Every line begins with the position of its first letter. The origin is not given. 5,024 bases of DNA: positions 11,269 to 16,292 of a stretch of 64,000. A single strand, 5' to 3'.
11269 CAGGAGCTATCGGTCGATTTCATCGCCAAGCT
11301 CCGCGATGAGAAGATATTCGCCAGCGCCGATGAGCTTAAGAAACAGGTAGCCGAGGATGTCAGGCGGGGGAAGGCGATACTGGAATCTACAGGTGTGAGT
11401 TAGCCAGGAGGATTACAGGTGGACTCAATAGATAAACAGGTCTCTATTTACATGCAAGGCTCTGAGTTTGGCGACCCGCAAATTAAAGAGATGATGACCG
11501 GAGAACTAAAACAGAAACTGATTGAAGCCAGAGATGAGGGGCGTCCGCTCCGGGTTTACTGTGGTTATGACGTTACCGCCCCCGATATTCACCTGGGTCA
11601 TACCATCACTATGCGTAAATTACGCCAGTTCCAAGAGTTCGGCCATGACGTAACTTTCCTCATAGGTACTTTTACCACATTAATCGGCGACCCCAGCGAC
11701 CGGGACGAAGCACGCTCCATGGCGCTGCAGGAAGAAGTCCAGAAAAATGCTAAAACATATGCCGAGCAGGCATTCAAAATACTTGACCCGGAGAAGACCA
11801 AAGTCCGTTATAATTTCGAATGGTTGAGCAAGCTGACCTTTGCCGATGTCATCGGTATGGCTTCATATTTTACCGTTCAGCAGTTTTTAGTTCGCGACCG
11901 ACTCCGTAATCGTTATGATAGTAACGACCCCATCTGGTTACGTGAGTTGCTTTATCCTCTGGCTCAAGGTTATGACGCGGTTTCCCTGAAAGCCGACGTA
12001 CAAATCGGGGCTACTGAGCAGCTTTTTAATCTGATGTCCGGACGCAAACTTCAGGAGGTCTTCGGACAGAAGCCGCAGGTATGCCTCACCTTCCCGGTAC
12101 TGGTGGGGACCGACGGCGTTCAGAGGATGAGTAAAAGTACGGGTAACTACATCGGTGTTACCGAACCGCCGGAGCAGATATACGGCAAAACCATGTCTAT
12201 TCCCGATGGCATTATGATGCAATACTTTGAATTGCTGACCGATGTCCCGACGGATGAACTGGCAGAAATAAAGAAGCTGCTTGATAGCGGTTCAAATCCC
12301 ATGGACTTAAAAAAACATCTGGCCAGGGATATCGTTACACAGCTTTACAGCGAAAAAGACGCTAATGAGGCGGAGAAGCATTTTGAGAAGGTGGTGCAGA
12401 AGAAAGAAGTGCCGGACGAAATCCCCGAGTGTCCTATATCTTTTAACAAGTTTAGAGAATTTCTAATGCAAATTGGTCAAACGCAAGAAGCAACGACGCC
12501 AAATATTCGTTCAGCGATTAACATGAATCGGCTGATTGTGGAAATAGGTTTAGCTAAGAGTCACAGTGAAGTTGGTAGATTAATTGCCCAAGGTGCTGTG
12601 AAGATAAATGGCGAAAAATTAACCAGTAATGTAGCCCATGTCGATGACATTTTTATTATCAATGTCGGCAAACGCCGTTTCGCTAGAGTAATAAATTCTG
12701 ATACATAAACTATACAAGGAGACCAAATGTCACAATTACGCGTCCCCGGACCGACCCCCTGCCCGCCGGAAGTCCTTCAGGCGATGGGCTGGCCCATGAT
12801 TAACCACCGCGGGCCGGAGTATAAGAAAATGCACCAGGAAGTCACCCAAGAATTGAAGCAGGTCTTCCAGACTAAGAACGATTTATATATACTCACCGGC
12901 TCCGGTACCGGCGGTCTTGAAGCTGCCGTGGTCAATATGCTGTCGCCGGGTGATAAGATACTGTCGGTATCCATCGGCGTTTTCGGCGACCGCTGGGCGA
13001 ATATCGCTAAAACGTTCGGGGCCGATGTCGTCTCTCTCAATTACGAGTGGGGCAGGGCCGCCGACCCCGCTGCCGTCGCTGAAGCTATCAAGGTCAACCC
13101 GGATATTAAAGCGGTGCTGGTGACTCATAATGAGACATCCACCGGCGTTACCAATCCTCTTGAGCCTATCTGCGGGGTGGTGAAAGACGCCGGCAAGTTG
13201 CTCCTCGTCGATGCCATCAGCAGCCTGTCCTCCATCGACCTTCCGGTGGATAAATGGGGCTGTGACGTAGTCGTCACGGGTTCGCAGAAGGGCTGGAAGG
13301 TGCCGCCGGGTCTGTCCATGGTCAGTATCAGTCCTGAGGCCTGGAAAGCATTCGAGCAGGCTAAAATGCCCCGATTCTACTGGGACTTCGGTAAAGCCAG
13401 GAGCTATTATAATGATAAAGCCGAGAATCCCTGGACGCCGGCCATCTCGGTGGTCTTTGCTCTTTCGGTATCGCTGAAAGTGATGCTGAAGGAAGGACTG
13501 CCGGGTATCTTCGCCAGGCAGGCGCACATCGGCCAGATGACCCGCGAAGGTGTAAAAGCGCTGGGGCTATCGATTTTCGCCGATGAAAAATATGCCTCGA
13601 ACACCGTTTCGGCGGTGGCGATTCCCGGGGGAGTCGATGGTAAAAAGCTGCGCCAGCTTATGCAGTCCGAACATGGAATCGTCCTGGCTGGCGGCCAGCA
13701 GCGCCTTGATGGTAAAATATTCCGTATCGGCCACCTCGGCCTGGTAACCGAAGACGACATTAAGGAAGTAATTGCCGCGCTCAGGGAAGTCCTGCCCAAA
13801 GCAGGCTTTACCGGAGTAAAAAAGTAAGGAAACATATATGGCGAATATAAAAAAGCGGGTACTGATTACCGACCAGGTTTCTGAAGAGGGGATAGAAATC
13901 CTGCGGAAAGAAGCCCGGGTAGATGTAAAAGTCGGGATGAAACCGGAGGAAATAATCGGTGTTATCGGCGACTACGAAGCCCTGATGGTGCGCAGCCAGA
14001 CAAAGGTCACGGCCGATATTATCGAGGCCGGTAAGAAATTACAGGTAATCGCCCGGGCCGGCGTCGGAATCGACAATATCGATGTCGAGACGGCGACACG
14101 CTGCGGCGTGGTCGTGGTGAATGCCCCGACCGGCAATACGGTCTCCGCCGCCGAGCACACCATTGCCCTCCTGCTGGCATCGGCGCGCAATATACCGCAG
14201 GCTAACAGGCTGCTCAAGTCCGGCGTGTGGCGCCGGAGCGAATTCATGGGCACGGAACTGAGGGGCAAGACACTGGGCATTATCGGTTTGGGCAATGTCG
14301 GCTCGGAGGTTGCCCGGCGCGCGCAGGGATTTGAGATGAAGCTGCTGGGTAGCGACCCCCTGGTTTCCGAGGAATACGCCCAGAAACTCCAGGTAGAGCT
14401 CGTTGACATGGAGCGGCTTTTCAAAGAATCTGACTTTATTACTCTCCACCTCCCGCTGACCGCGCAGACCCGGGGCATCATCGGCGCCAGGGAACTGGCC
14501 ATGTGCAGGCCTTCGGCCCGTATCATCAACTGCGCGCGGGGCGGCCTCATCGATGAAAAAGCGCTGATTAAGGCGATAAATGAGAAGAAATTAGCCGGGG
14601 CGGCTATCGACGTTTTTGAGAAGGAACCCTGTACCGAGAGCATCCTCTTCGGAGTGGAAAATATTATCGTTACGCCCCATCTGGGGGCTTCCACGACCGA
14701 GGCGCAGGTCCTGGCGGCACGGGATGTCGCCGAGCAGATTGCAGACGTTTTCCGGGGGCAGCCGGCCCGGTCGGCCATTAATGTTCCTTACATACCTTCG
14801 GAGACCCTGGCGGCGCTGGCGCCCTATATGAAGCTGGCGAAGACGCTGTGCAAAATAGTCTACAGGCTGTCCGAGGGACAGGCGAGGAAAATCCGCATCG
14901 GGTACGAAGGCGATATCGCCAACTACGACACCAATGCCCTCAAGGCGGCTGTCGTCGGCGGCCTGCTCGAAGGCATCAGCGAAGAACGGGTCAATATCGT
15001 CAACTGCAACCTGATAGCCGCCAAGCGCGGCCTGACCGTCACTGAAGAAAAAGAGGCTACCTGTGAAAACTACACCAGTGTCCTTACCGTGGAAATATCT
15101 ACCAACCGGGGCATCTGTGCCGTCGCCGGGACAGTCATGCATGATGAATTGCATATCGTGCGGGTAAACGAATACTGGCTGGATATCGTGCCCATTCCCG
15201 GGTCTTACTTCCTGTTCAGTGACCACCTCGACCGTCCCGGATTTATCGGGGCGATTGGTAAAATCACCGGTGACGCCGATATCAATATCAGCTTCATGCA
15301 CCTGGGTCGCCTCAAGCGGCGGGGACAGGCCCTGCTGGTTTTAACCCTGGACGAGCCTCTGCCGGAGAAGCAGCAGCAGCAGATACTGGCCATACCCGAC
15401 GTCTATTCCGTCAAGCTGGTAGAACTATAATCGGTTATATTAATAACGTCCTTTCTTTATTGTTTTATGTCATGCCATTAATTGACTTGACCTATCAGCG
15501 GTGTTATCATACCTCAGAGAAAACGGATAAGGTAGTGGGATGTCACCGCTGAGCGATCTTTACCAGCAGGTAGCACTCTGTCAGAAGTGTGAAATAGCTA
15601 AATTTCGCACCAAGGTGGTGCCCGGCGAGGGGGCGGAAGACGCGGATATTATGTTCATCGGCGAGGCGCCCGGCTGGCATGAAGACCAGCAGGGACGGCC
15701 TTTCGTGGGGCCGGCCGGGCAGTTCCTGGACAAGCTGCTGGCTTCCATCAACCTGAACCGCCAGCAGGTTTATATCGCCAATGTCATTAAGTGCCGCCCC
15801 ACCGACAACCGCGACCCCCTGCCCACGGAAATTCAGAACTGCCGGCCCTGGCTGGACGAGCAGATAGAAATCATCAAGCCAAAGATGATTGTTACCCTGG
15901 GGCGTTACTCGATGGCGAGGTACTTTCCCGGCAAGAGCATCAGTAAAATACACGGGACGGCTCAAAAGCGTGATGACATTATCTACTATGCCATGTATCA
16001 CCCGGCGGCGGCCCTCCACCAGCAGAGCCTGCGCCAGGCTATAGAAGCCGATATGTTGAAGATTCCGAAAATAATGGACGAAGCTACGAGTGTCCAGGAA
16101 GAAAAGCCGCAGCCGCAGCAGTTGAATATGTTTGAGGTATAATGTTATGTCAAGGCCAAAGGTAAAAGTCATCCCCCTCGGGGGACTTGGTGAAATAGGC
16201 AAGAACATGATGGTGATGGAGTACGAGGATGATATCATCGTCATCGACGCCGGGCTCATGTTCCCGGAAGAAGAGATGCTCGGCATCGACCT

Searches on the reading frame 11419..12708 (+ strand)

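Call 11: search_protein_families(library=pfam, proteins=[window:11419-12708:+], max_evalue=0.00001)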
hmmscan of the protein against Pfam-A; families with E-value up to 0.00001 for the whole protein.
window:11419-12708:+ (429 aa): 2 families
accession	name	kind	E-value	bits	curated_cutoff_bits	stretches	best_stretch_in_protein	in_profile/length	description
PF00579.31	tRNA-synt_1b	-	2.6e-65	221.1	21.1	1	41-326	3-291/292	tRNA synthetases class I (W and Y)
PF01479.30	S4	-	6.2e-06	26.3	22.8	0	372-402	6-36/48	S4 domain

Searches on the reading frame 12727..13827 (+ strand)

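Call 11: search_protein_families(library=pfam, proteins=[window:12727-13827:+], max_evalue=0.00001)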
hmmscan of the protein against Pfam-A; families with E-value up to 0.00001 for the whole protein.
window:12727-13827:+ (366 aa): 1 family
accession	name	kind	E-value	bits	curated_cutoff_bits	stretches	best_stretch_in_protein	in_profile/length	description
PF00266.25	Aminotran_5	-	1.2e-27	97.3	21.5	1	24-325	33-340/371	Aminotransferase class-V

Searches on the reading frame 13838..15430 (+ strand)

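Call 11: search_protein_families(library=pfam, proteins=[window:13838-15430:+], max_evalue=0.00001)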
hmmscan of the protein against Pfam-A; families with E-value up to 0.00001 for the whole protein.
window:13838-15430:+ (530 aa): 3 families
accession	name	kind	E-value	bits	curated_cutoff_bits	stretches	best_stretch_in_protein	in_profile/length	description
PF02826.25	2-Hacid_dh_C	-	9.4e-62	208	25.1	1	109-283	1-178/178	D-isomer specific 2-hydroxyacid dehydrogenase, NAD binding domain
PF00389.36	2-Hacid_dh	-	9.6e-36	122.9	24.6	1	8-315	1-134/134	D-isomer specific 2-hydroxyacid dehydrogenase, catalytic domain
PF19304.4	PGDH_inter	-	2.9e-28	98.8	27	1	327-442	2-117/119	D-3-phosphoglycerate dehydrogenase intervening domain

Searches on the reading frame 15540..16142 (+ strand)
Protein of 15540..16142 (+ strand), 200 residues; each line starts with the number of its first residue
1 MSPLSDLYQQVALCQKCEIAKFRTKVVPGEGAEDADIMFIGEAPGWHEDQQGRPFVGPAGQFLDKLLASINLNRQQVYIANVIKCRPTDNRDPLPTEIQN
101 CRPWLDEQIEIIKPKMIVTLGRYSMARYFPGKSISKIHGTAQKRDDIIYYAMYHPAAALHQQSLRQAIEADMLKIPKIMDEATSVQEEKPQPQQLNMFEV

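Call 12: search_protein_families(library=pfam, proteins=[window:15540-16142:+], max_evalue=0.00001)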
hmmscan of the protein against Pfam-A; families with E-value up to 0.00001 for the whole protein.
window:15540-16142:+ (200 aa): 1 family
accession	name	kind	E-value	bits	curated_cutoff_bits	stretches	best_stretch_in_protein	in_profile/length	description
PF03167.25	UDG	-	4.7e-39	134.1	24.3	1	28-164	1-127/141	Uracil DNA glycosylase superfamily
